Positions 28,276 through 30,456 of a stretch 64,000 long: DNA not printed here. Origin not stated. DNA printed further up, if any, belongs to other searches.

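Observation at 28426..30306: Single-polypeptide NeuB-NeuA fusion (nonulosonic acid synthase + CMP-activating cytidylyltransferase)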

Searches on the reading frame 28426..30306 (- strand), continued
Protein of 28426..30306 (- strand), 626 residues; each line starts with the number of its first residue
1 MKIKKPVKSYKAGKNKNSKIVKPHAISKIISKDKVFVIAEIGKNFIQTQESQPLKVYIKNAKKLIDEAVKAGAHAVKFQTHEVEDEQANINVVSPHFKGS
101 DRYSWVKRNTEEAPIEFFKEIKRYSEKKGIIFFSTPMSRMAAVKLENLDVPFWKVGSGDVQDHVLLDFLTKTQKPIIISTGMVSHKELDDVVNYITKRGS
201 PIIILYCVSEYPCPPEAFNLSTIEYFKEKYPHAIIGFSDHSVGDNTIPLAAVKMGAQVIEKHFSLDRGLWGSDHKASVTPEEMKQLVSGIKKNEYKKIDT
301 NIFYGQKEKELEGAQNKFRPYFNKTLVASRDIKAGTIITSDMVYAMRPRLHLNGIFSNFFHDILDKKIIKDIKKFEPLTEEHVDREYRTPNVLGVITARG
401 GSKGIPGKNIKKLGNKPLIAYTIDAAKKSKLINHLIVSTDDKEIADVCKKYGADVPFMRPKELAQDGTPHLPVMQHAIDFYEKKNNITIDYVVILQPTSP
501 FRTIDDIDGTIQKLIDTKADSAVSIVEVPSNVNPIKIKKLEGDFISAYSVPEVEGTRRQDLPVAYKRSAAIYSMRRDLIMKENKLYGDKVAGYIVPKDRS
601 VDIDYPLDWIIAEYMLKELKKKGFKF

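Call 27: find_encoding_contigs(protein=P0002, flank=8000, max_places=2)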
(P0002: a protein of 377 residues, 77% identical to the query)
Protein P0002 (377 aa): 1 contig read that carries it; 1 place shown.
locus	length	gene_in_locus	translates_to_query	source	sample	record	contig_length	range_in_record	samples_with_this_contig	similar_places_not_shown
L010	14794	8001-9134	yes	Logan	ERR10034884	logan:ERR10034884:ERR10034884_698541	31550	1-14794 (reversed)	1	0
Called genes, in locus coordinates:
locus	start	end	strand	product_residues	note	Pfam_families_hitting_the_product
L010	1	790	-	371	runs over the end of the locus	PF01075:Glyco_transf_9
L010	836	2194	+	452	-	-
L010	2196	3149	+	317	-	PF13489:Methyltransf_23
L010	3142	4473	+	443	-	PF04464:Glyphos_transf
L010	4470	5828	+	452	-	PF04464:Glyphos_transf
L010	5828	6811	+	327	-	PF13489:Methyltransf_23, PF08241:Methyltransf_11 (faint)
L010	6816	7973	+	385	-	PF02350:Epimerase_2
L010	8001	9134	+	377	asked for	PF03102:NeuB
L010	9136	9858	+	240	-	PF02348:CTP_transf_3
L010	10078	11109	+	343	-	-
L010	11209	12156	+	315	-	PF00389:2-Hacid_dh, PF02826:2-Hacid_dh_C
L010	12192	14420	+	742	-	PF04932:Wzy_C, PF12895:ANAPC3 (faint), PF07719:TPR_2 (faint), PF21033:RMD1-3 (faint), PF23914:TPR_CcmH_CycH (faint), PF13424:TPR_12 (faint), PF13431:TPR_17 (faint), PF13428:TPR_14 (faint), +1 more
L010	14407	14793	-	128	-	?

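Call 36: find_encoding_contigs(protein=P0008, flank=6000, max_places=2)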
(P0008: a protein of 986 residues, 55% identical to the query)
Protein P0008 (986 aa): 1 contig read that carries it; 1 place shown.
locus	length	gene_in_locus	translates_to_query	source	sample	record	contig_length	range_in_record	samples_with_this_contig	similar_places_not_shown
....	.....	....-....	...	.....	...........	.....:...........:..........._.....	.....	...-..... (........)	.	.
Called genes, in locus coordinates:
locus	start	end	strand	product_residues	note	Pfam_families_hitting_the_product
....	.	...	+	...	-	?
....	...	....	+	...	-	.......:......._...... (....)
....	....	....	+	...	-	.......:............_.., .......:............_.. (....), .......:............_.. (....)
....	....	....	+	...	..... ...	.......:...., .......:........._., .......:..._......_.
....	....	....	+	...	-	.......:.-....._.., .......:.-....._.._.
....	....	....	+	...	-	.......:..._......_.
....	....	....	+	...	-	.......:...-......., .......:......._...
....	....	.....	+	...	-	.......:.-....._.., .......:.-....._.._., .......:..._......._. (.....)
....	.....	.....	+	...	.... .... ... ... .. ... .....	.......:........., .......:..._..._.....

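Call 37: find_encoding_contigs(protein=P0022, flank=6000, max_places=2)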
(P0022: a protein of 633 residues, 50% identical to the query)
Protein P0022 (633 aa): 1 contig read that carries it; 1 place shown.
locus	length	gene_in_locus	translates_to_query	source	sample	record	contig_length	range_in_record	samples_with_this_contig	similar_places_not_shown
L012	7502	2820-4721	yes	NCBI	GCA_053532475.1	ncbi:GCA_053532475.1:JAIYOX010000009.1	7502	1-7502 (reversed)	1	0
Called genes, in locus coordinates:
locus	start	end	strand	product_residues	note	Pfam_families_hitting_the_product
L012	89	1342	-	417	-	PF04894:Nre_N, PF04895:Nre_C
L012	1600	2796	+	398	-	PF02350:Epimerase_2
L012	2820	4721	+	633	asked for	PF02348:CTP_transf_3, PF03102:NeuB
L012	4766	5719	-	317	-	PF01522:Polysacc_deac_1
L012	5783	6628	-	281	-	PF00984:UDPG_MGDP_dh, PF03720:UDPG_MGDP_dh_C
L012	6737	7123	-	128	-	PF03721:UDPG_MGDP_dh_N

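Call 46: search_protein_representatives(protein=window:28426-30306:-)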
Query: 626 residues. Proteins with E-value up to 0.001 (for the whole library): 40592; up to 1e-10: 24866; up to 1e-30: 3686. The best 150 are listed.
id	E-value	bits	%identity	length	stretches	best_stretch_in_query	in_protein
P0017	1.1e-165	569.1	49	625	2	33-382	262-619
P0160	2.6e-131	455.7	57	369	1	30-380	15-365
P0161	6.6e-114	398.2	52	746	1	31-398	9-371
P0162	1.4e-109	383.9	42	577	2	26-382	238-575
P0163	1.5e-104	367.3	52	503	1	27-381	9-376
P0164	1.2e-102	361.0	51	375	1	33-369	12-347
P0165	5.7e-96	338.9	39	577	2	33-370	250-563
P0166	8.1e-92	325.2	38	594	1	36-617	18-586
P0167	5.0e-90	319.3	41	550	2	57-381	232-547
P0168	6.2e-88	312.4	39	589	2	392-617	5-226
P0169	3.5e-85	303.3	61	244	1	390-626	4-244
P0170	1.8e-83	297.6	37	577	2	391-617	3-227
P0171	2.1e-83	297.5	38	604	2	28-375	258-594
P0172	2.9e-82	293.7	48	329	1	60-381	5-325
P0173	2.0e-80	287.6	37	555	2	58-378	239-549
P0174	5.5e-80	286.1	35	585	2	33-378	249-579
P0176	1.7e-79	284.5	37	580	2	392-616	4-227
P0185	3.0e-75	270.5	38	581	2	35-372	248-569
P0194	1.9e-71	257.9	31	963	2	35-388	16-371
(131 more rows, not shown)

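Call 48: list_cluster_members(proteins=[P0166, P0162, P0165, P0168, P0170, P0171, P0174, P0176, P0194, P0185])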
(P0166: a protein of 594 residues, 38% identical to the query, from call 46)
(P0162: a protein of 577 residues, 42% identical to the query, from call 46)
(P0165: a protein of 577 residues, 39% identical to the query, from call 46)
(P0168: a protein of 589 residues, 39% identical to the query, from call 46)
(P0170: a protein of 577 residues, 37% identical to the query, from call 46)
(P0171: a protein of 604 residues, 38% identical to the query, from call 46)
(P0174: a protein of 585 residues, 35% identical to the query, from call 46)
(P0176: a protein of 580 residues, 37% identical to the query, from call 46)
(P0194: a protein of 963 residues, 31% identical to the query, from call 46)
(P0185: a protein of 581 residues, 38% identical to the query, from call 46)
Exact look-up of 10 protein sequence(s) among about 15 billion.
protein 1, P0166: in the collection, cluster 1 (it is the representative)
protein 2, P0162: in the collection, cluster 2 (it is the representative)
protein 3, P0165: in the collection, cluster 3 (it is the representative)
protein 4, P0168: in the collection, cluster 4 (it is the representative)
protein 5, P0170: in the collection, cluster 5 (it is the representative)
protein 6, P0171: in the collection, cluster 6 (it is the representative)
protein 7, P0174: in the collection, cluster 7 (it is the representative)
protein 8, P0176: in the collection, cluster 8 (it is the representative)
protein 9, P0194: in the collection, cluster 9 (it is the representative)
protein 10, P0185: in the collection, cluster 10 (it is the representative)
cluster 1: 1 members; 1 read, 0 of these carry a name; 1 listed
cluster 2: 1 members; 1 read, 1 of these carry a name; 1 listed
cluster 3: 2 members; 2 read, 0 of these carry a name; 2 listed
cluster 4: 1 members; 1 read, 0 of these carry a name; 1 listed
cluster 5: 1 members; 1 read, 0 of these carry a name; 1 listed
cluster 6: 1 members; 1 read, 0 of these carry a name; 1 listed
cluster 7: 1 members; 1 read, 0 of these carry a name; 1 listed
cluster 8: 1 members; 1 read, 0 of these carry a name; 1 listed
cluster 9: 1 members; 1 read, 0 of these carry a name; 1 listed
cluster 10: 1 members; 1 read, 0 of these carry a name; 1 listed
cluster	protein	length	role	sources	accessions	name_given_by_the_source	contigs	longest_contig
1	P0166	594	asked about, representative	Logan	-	-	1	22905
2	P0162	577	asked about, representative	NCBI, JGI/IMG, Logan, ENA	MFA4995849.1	MAG: N-acetylneuraminate synthase [Patescibacteria group bacterium]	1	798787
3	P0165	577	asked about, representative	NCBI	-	-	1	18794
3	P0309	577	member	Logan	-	-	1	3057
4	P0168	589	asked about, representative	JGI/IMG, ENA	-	-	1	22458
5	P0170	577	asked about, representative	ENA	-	-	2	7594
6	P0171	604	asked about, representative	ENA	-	-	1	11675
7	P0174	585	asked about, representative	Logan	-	-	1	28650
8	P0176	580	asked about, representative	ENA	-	-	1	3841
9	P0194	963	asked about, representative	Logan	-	-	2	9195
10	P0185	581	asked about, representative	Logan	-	-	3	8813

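Call 49: find_encoding_contigs(protein=P0166, flank=7000, max_places=1)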
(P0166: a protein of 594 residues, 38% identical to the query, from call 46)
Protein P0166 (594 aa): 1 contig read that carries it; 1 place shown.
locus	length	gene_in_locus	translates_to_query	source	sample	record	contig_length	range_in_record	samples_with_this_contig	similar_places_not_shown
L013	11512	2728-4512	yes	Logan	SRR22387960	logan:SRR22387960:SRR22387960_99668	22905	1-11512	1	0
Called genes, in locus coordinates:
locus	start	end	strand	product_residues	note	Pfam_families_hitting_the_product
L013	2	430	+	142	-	?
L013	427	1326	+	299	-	PF00535:Glycos_transf_2, PF10111:Glyco_tranf_2_2, PF13641:Glyco_tranf_2_3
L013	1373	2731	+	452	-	PF00535:Glycos_transf_2, PF13641:Glyco_tranf_2_3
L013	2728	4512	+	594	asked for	PF03102:NeuB, PF08666:SAF (weak), PF02348:CTP_transf_3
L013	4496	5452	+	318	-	PF00389:2-Hacid_dh, PF02826:2-Hacid_dh_C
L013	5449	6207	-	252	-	PF02353:CMAS (weak), PF08003:Methyltransf_9 (weak), PF13489:Methyltransf_23, PF13847:Methyltransf_31, PF08241:Methyltransf_11, PF08242:Methyltransf_12, PF13649:Methyltransf_25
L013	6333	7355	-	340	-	PF13489:Methyltransf_23, PF08241:Methyltransf_11, PF08242:Methyltransf_12, PF13649:Methyltransf_25, PF13847:Methyltransf_31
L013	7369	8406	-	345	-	PF04055:Radical_SAM, PF17948:DnaT (faint), PF13186:SPASM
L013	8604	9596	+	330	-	PF00106:adh_short (faint), PF01073:3Beta_HSD, PF01370:Epimerase, PF02719:Polysacc_synt_2, PF04321:RmlD_sub_bind, PF07993:NAD_binding_4, PF16363:GDP_Man_Dehyd, PF13460:NAD_binding_10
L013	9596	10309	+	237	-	PF00483:NTP_transferase, PF12804:NTP_transf_3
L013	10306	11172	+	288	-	PF01370:Epimerase, PF04321:RmlD_sub_bind, PF16363:GDP_Man_Dehyd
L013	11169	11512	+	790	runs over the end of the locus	PF01943:Polysacc_synt, PF13440:Polysacc_synt_3 (weak)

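Call 50: find_encoding_contigs(protein=P0162, flank=7000, max_places=1)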
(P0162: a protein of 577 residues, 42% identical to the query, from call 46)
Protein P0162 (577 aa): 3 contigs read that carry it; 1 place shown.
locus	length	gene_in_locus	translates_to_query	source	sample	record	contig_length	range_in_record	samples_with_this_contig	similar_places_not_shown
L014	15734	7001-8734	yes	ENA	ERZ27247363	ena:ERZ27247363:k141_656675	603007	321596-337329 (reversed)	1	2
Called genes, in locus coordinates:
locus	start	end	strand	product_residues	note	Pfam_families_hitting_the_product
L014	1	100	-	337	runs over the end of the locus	PF01073:3Beta_HSD, PF01370:Epimerase, PF02719:Polysacc_synt_2, PF04321:RmlD_sub_bind, PF07993:NAD_binding_4, PF13460:NAD_binding_10, PF16363:GDP_Man_Dehyd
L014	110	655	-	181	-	PF00908:dTDP_sugar_isom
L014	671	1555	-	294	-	PF00483:NTP_transferase, PF12804:NTP_transf_3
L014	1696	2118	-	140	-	-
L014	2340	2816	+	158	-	PF00293:NUDIX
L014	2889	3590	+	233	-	PF01966:HD (weak)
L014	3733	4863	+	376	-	PF01370:Epimerase, PF02719:Polysacc_synt_2 (weak), PF04321:RmlD_sub_bind (weak), PF16363:GDP_Man_Dehyd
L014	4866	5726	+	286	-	PF01061:ABC2_membrane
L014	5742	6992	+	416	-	PF00005:ABC_tran, PF13304:AAA_21 (faint), PF14524:Wzt_C (weak)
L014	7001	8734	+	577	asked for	PF01128:IspD (weak), PF02348:CTP_transf_3, PF03102:NeuB, PF08666:SAF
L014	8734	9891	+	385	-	PF02350:Epimerase_2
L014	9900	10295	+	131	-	PF14602:Hexapep_2 (faint), PF00132:Hexapep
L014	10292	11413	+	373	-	PF00155:Aminotran_1_2 (weak), PF01041:DegT_DnrJ_EryC1, PF01053:Cys_Met_Meta_PP (weak), PF01212:Beta_elim_lyase (weak)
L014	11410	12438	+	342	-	PF05368:NmrA, PF00106:adh_short, PF01073:3Beta_HSD, PF01370:Epimerase, PF02719:Polysacc_synt_2, PF04321:RmlD_sub_bind, PF07993:NAD_binding_4, PF13460:NAD_binding_10, +2 more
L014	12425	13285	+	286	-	PF00977:His_biosynth, PF05690:ThiG (faint), PF01207:Dus (faint), PF03060:NMO (faint), PF00478:IMPDH (faint), PF01180:DHO_dh (faint), PF02581:TMP-TENI (faint), PF04309:G3P_antiterm (faint)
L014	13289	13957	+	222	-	PF00117:GATase, PF01174:SNO (faint)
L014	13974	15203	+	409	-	-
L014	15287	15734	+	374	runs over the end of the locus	-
